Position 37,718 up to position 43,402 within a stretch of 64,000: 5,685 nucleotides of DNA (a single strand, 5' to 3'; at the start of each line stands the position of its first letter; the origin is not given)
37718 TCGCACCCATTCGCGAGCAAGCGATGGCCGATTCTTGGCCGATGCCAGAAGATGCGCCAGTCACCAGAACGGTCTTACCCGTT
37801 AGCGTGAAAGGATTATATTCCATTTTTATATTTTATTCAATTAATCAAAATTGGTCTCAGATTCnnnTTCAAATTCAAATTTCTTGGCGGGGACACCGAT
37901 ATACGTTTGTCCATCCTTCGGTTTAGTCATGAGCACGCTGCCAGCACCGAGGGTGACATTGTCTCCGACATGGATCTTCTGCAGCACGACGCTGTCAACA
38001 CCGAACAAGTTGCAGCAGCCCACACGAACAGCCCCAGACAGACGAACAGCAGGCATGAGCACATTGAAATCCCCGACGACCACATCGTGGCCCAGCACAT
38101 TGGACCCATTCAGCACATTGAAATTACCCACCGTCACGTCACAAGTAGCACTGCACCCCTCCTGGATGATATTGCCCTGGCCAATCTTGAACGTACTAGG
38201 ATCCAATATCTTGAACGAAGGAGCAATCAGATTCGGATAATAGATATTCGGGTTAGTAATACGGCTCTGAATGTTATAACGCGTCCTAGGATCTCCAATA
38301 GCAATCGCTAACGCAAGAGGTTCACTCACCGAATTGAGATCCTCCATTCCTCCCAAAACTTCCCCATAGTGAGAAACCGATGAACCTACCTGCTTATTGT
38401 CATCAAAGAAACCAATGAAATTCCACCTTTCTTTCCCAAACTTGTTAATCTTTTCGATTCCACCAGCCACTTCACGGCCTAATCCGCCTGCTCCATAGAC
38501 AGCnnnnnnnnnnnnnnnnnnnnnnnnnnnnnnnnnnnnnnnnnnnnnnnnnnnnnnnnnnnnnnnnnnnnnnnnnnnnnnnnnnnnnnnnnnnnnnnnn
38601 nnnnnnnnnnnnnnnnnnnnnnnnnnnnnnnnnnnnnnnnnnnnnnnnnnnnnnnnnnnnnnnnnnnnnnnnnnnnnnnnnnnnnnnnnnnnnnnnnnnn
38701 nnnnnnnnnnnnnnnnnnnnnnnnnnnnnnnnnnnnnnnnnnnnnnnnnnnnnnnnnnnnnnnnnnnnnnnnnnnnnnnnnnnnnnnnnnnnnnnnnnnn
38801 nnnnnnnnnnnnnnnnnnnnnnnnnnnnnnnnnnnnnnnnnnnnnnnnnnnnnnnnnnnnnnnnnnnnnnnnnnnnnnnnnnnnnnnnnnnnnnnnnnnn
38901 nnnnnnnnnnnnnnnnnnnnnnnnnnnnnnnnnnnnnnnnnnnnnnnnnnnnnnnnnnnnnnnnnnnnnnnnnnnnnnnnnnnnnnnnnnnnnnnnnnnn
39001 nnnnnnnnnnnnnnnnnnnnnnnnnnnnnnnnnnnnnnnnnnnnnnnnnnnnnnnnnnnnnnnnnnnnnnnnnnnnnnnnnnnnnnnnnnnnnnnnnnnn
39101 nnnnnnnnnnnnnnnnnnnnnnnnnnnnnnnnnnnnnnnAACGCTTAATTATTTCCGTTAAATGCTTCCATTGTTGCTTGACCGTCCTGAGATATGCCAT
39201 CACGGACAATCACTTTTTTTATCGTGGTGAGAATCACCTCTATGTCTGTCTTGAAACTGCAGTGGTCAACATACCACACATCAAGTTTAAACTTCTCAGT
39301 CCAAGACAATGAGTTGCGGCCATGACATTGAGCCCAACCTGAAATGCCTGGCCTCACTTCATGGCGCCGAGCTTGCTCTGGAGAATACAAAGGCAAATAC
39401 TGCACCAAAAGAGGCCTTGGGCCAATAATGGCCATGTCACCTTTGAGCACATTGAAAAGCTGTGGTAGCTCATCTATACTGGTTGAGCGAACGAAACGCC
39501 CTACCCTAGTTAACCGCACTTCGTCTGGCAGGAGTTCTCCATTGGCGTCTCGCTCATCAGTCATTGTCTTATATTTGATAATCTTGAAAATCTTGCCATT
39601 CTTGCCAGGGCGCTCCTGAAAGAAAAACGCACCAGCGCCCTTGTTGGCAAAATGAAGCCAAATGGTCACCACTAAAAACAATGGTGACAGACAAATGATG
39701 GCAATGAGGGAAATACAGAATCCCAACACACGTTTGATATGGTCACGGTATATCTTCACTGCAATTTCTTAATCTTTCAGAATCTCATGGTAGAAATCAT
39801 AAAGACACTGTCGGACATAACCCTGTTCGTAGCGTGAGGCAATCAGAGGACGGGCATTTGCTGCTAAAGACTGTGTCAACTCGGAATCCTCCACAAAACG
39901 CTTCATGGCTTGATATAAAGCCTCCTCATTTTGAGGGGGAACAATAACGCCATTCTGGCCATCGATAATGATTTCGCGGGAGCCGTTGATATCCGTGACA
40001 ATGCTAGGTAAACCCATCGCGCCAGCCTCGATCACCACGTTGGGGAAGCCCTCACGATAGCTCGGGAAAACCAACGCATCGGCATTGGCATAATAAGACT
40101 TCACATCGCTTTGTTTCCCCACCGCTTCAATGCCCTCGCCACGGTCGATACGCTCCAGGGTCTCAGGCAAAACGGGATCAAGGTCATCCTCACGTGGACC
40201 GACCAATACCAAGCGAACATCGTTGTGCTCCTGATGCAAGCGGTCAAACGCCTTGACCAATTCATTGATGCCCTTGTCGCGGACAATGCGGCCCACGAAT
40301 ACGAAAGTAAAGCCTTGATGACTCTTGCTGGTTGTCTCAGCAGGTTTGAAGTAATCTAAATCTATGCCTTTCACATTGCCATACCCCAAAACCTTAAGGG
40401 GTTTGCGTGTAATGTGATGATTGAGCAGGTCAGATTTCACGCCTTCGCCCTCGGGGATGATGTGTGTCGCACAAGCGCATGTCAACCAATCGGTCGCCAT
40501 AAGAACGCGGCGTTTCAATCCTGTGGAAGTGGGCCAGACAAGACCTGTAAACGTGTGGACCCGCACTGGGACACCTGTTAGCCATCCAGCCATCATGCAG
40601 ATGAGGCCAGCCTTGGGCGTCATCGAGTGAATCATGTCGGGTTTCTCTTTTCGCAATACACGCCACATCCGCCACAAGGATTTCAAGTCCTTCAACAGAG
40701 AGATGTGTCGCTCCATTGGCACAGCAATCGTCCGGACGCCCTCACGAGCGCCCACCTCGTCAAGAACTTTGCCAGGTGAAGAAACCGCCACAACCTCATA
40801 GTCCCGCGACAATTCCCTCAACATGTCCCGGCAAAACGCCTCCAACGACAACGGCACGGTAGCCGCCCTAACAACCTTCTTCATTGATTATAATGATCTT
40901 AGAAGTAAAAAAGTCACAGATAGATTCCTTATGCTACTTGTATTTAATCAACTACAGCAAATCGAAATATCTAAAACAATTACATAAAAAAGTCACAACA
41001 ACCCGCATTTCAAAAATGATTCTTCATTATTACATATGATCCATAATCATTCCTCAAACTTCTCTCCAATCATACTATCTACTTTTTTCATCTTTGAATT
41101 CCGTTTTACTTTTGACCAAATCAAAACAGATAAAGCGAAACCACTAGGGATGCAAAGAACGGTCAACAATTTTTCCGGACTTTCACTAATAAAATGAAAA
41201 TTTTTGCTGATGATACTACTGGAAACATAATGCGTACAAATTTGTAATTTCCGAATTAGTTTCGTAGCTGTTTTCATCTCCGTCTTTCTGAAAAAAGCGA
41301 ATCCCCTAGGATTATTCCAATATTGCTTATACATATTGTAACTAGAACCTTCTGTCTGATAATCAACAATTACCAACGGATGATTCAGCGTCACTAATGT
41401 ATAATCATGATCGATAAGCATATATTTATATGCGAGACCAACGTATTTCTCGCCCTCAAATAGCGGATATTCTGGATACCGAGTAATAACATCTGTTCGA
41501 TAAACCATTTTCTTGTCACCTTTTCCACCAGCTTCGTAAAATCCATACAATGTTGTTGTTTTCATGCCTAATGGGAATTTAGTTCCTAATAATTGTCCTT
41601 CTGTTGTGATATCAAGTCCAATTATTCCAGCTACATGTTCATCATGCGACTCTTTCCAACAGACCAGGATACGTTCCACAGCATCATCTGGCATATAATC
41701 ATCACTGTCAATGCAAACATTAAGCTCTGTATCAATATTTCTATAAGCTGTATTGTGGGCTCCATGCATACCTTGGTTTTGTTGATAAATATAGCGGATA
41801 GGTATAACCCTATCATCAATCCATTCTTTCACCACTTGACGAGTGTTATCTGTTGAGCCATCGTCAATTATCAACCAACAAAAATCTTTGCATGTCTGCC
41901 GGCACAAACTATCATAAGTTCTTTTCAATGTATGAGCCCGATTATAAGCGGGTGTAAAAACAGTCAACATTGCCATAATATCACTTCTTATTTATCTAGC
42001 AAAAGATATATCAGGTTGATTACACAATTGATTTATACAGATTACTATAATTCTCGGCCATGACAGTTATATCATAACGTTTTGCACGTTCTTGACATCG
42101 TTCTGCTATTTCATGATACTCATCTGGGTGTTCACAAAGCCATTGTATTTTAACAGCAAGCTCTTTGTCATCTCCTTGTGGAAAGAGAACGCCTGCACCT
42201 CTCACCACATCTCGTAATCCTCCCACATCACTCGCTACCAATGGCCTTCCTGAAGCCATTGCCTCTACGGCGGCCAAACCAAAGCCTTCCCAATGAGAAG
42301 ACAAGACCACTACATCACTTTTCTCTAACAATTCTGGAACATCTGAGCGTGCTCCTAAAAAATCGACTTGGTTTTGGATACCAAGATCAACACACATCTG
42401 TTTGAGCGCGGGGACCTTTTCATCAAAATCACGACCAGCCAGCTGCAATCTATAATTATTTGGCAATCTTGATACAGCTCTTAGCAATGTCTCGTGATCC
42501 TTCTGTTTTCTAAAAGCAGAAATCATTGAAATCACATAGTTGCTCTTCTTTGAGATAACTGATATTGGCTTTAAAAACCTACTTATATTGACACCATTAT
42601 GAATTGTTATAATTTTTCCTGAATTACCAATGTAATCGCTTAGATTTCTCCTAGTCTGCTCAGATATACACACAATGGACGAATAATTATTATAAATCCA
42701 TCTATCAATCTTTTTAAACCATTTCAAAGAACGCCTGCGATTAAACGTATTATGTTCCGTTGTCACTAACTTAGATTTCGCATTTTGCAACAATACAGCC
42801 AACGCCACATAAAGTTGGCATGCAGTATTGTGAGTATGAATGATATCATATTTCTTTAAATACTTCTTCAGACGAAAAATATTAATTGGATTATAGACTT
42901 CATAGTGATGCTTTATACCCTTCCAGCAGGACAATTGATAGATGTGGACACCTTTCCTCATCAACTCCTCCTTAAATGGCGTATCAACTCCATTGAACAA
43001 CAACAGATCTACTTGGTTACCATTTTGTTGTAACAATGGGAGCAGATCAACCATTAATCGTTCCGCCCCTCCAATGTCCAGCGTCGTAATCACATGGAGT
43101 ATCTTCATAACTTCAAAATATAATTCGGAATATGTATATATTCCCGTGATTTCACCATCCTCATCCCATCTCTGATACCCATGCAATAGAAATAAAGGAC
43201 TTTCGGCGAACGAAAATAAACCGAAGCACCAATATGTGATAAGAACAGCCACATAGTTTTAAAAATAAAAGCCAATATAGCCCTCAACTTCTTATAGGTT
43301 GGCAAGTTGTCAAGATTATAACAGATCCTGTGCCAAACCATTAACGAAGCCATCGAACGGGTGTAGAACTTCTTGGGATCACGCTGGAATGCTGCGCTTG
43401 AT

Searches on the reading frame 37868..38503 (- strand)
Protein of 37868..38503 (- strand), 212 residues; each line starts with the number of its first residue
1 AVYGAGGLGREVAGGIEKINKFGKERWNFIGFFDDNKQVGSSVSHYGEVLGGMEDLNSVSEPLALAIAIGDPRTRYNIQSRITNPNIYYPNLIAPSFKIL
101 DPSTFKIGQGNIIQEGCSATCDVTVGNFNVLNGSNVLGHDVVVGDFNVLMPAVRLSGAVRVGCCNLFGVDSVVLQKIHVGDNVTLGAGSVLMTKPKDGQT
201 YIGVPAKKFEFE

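Call 64: find_homologous_proteins(query=window:37868-38503:-, max_evalue=1e-10)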
Query window:37868-38503:- (212 aa): 1977 proteins with E <= 1e-10 among 2893 candidates; the best 120 are listed.
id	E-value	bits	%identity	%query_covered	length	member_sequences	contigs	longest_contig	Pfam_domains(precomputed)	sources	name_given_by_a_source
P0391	5.3e-104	365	75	100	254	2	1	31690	PF17836.8,PF00132.31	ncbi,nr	ncbi:MAG: NeuD/PglB/VioB family sugar acetyltransferase [Muribaculaceae bacterium]|nr:NeuD/PglB/VioB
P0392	6.6e-104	364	74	100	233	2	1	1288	PF17836.8,PF00132.31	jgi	jgi:sugar O-acyltransferase (sialic acid O-acetyltransferase NeuD family)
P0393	2.2e-102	359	75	100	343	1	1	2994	PF17836.8,PF15632.12,PF00132.31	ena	-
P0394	4.8e-102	358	75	100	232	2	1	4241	PF17836.8,PF00132.31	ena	-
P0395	6.7e-102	358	72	100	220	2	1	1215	PF17836.8,PF00132.31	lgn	-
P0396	9.7e-102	357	73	100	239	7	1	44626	PF17836.8,PF00132.31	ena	-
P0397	1.3e-101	357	69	100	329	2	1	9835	PF17836.8,PF14602.13,PF00132.31,PF25087.2,PF25084.2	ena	-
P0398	2.9e-100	353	74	100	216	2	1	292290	PF17836.8,PF00132.31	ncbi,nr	ncbi:MAG: serine acetyltransferase [Muribaculaceae bacterium]|nr:serine acetyltransferase [Muribacul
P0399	6.9e-100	351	72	100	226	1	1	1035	PF17836.8,PF00132.31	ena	-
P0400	3.4e-99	349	72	100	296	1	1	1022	PF17836.8,PF15632.12,PF00132.31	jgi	jgi:sugar O-acyltransferase (sialic acid O-acetyltransferase NeuD family)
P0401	7.0e-99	348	73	100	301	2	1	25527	PF17836.8,PF15632.12,PF00132.31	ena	-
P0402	5.7e-98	345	71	100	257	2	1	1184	PF17836.8,PF00132.31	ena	-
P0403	9.2e-98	344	70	100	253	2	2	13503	PF17836.8,PF00132.31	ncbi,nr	ncbi:MAG: serine acetyltransferase [Muribaculaceae bacterium]|nr:serine acetyltransferase [Muribacul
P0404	1.9e-97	343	70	100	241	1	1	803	PF17836.8,PF00132.31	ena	-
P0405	2.1e-97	343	69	100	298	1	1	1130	PF17836.8,PF00132.31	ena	-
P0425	9.2e-78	279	60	100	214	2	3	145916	PF17836.8,PF00132.31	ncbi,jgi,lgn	-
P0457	1.7e-75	272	56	100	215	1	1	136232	PF17836.8,PF00132.31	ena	-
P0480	5.3e-75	270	57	100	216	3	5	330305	PF17836.8,PF00132.31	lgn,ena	-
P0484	6.3e-75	270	58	100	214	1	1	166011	PF17836.8,PF00132.31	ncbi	-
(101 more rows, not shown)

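Call 65: find_encoding_contigs(protein=P0425, flank=7000, max_places=1)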
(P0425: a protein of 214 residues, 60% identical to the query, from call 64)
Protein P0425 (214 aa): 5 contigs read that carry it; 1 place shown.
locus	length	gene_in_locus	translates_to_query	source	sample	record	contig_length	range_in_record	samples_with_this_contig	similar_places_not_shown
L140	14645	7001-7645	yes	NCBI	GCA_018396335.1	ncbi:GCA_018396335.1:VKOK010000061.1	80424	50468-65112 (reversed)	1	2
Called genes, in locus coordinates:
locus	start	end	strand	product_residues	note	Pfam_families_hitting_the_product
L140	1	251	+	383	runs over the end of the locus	PF07429:Glyco_transf_56 (faint)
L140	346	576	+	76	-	-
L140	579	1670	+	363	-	PF08545:ACP_syn_III, PF08541:ACP_syn_III_C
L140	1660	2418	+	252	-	PF23441:SDR (weak), PF00106:adh_short, PF01370:Epimerase (faint), PF08659:KR, PF13561:adh_short_C2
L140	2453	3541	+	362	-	PF08545:ACP_syn_III, PF08541:ACP_syn_III_C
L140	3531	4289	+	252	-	PF00106:adh_short, PF08659:KR (weak), PF13561:adh_short_C2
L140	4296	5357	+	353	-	PF08545:ACP_syn_III, PF08541:ACP_syn_III_C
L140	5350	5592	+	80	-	-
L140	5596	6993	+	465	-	PF00501:AMP-binding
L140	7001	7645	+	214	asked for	PF17836:PglD_N, PF00132:Hexapep (faint)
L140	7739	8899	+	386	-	PF02655:ATP-grasp_3, PF02786:CPSase_L_D2, PF07478:Dala_Dala_lig_C (faint), PF15632:ATPgrasp_Ter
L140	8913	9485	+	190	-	PF00132:Hexapep (weak)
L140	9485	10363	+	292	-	PF01522:Polysacc_deac_1, PF11959:DUF3473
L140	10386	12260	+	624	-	-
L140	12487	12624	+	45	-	-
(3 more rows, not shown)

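Call 66: find_encoding_contigs(protein=P0457, flank=7000, max_places=1)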
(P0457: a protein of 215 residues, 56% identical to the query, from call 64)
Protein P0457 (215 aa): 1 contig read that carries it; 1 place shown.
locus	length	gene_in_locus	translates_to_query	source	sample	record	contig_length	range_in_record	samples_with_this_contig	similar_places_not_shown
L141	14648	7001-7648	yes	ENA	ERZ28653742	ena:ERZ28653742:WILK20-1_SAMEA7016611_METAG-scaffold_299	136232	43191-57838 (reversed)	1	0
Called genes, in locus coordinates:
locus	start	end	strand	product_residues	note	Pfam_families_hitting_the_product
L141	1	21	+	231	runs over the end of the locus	PF25084:LbH_EIF2B (faint), PF25087:GMPPB_C (faint), PF00132:Hexapep (faint), PF14602:Hexapep_2 (faint)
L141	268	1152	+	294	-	PF00535:Glycos_transf_2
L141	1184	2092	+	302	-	PF00535:Glycos_transf_2, PF13641:Glyco_tranf_2_3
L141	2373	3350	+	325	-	PF00535:Glycos_transf_2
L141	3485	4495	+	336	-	PF00535:Glycos_transf_2, PF10111:Glyco_tranf_2_2 (weak), PF13641:Glyco_tranf_2_3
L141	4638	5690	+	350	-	PF01073:3Beta_HSD, PF01370:Epimerase, PF02719:Polysacc_synt_2, PF04321:RmlD_sub_bind, PF07993:NAD_binding_4 (faint), PF16363:GDP_Man_Dehyd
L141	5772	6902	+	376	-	PF00890:FAD_binding_2 (faint), PF13450:NAD_binding_8, PF03275:GLF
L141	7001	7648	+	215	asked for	PF17836:PglD_N, PF00132:Hexapep (weak)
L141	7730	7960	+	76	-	-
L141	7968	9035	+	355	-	PF08545:ACP_syn_III, PF08541:ACP_syn_III_C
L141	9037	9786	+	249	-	PF23441:SDR (weak), PF00106:adh_short, PF01370:Epimerase (faint), PF08659:KR, PF13561:adh_short_C2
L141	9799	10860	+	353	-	PF08545:ACP_syn_III, PF08541:ACP_syn_III_C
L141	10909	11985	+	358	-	PF00535:Glycos_transf_2, PF10111:Glyco_tranf_2_2, PF13641:Glyco_tranf_2_3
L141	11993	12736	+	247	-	PF00106:adh_short, PF08659:KR, PF23441:SDR, PF13561:adh_short_C2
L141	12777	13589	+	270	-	PF00456:Transketolase_N, PF00676:E1_dh (weak), PF02775:TPP_enzyme_C (weak), PF13292:DXP_synthase_N (weak)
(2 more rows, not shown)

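Call 67: find_encoding_contigs(protein=P0480, flank=7000, max_places=1)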
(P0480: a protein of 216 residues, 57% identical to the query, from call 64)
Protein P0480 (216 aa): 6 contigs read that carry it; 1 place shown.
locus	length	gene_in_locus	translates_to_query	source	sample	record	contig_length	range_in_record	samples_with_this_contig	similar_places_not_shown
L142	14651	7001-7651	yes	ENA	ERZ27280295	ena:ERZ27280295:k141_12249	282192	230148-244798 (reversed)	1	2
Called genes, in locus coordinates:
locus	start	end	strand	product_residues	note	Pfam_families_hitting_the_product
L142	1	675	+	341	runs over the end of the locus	PF11380:Stealth_CR2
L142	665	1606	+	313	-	-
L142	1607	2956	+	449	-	PF01467:CTP_transf_like, PF01408:GFO_IDH_MocA, PF22725:GFO_IDH_MocA_C3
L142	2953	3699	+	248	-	PF00106:adh_short, PF13561:adh_short_C2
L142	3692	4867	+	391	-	PF04464:Glyphos_transf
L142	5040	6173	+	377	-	PF13477:Glyco_trans_4_2 (faint), PF13439:Glyco_transf_4, PF13579:Glyco_trans_4_4, PF20706:GT4-conflict, PF00534:Glycos_transf_1, PF13692:Glyco_trans_1_4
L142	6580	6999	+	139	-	PF02397:Bac_transf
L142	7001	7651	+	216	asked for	PF17836:PglD_N, PF00132:Hexapep (weak)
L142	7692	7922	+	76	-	-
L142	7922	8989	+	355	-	PF08545:ACP_syn_III, PF08541:ACP_syn_III_C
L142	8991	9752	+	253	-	PF00106:adh_short, PF08659:KR, PF13561:adh_short_C2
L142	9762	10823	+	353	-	PF08545:ACP_syn_III, PF08541:ACP_syn_III_C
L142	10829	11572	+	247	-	PF00106:adh_short, PF08659:KR, PF23441:SDR, PF01370:Epimerase (weak), PF13561:adh_short_C2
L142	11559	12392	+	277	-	PF13292:DXP_synthase_N, PF00456:Transketolase_N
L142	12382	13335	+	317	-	PF02779:Transket_pyr, PF02780:Transketolase_C, PF22613:Transketolase_C_1 (weak)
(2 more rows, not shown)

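Call 68: find_encoding_contigs(protein=P0484, flank=7000, max_places=1)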
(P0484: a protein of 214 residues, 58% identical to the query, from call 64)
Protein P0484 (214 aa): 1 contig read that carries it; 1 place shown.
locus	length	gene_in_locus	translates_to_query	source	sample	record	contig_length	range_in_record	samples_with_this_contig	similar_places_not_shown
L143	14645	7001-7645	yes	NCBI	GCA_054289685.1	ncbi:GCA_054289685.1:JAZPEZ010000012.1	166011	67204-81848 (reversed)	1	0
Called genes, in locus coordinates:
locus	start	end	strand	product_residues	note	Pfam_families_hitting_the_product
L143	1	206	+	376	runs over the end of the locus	PF13439:Glyco_transf_4, PF13579:Glyco_trans_4_4 (weak), PF20706:GT4-conflict, PF00534:Glycos_transf_1, PF13692:Glyco_trans_1_4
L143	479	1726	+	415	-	-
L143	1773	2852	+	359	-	PF14897:EpsG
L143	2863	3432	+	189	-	PF00132:Hexapep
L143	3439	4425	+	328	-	PF01522:Polysacc_deac_1 (weak)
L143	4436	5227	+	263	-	PF00535:Glycos_transf_2, PF10111:Glyco_tranf_2_2 (weak), PF13506:Glyco_transf_21 (weak), PF13641:Glyco_tranf_2_3, PF13632:Glyco_trans_2_3 (weak)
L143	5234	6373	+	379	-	PF13579:Glyco_trans_4_4 (weak), PF20706:GT4-conflict, PF00534:Glycos_transf_1, PF13692:Glyco_trans_1_4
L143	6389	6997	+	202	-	PF02397:Bac_transf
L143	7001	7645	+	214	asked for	PF17836:PglD_N, PF00132:Hexapep (faint)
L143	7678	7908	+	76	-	-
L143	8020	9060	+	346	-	PF08545:ACP_syn_III, PF08541:ACP_syn_III_C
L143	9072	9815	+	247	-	PF23441:SDR (weak), PF00106:adh_short, PF08659:KR, PF13561:adh_short_C2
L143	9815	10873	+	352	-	PF08545:ACP_syn_III, PF08541:ACP_syn_III_C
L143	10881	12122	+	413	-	PF01041:DegT_DnrJ_EryC1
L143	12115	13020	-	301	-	PF08331:QueG_DUF1730, PF13484:Fer4_16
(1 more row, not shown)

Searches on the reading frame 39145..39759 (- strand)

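Call 6: search_protein_families(library=pfam, proteins=[window:39145-39759:-], max_evalue=0.001)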
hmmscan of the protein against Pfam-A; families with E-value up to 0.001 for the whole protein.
window:39145-39759:- (204 aa): 1 family
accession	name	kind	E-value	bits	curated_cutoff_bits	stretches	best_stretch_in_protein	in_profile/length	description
PF02397.22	Bac_transf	-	6.8e-59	198.9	27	1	9-184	1-178/179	Bacterial sugar transferase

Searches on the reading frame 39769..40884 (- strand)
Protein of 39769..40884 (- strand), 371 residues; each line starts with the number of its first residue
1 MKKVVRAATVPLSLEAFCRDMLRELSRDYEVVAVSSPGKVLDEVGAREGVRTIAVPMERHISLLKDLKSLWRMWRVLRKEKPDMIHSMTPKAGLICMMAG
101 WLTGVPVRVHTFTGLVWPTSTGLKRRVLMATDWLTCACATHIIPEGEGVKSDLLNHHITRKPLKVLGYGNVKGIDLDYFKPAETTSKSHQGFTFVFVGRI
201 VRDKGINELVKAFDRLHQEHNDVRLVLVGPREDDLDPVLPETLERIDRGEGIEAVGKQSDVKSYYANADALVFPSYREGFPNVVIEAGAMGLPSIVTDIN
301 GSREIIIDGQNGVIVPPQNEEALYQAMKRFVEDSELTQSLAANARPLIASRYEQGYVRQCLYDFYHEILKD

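Call 6: search_protein_families(library=pfam, proteins=[window:39769-40884:-], max_evalue=0.001)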
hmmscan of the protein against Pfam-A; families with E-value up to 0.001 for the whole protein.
window:39769-40884:- (371 aa): 7 families
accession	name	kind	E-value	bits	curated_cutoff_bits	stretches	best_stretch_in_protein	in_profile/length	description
PF00534.26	Glycos_transf_1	-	7e-37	127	26.4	1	189-345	13-170/172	Glycosyl transferases group 1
PF13692.12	Glyco_trans_1_4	-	5e-36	124.5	27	1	193-333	3-142/142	Glycosyl transferases group 1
PF13579.12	Glyco_trans_4_4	-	8.9e-19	68.8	29.7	1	16-169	5-158/158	Glycosyl transferase 4-like domain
PF13439.12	Glyco_transf_4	-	3.3e-14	53.7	28.5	1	15-166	5-162/170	Glycosyltransferase Family 4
PF20706.3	GT4-conflict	-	9.3e-11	41.8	26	1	183-351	189-375/385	Family 4 Glycosyltransferase in conflict systems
PF13477.12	Glyco_trans_4_2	-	8e-08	33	23.4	1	17-115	12-109/139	Glycosyl transferase 4-like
PF02350.25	Epimerase_2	-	0.00019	20.8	30.6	1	204-343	198-329/347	UDP-N-acetylglucosamine 2-epimerase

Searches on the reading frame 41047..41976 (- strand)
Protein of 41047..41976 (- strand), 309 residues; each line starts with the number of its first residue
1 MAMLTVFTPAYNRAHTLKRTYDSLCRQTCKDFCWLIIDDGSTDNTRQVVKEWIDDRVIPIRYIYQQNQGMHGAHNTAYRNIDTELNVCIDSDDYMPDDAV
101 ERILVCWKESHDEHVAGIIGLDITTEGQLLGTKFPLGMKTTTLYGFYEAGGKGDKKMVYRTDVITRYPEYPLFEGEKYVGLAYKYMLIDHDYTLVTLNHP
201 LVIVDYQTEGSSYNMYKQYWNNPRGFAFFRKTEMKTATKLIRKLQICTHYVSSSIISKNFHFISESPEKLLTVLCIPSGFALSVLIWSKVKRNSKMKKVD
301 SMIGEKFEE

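Call 6: search_protein_families(library=pfam, proteins=[window:41047-41976:-], max_evalue=0.001)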
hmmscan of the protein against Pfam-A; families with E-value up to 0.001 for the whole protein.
window:41047-41976:- (309 aa): 3 families
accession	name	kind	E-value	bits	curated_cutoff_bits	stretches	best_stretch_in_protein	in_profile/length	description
PF00535.33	Glycos_transf_2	-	1.3e-25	90.7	23.3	1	5-156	1-156/168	Glycosyl transferase family 2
PF10111.15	Glyco_tranf_2_2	-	2e-05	24.7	27.3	1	31-105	29-104/276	Glycosyltransferase like family 2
PF13704.12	Glyco_tranf_2_4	-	0.00028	21.8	27.5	1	12-95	2-84/98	Glycosyl transferase family 2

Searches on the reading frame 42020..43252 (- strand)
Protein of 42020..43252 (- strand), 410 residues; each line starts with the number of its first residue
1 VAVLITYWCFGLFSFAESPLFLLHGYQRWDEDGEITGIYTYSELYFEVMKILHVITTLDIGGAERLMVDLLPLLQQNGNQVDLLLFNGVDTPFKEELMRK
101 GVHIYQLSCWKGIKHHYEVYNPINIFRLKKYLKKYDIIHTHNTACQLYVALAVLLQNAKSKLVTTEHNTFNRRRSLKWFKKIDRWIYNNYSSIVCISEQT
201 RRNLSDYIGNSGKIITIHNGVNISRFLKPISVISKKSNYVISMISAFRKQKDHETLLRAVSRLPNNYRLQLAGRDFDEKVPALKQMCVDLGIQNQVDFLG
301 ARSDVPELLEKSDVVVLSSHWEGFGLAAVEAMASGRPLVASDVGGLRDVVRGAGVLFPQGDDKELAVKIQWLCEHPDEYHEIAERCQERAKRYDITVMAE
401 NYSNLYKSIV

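Call 6: search_protein_families(library=pfam, proteins=[window:42020-43252:-], max_evalue=0.001)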
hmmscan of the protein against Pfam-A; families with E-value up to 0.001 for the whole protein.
window:42020-43252:- (410 aa): 7 families
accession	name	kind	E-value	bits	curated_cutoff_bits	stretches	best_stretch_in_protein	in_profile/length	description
PF00534.26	Glycos_transf_1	-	1.9e-33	115.9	26.4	1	235-387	12-170/172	Glycosyl transferases group 1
PF13439.12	Glyco_transf_4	-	2.9e-32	112.5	28.5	1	60-225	1-170/170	Glycosyltransferase Family 4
PF13692.12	Glyco_trans_1_4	-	1.3e-29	103.7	27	1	240-374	3-141/142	Glycosyl transferases group 1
PF13579.12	Glyco_trans_4_4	-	1.5e-14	55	29.7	1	61-220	1-158/158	Glycosyl transferase 4-like domain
PF20706.3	GT4-conflict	-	1.4e-09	37.8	26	1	297-353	267-323/385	Family 4 Glycosyltransferase in conflict systems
PF13524.12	Glyco_trans_1_2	-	9.9e-08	32.5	25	1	254-392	3-131/144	Glycosyl transferase-like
PF13477.12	Glyco_trans_4_2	-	7.7e-06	26.6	23.4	1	73-197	19-139/139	Glycosyl transferase 4-like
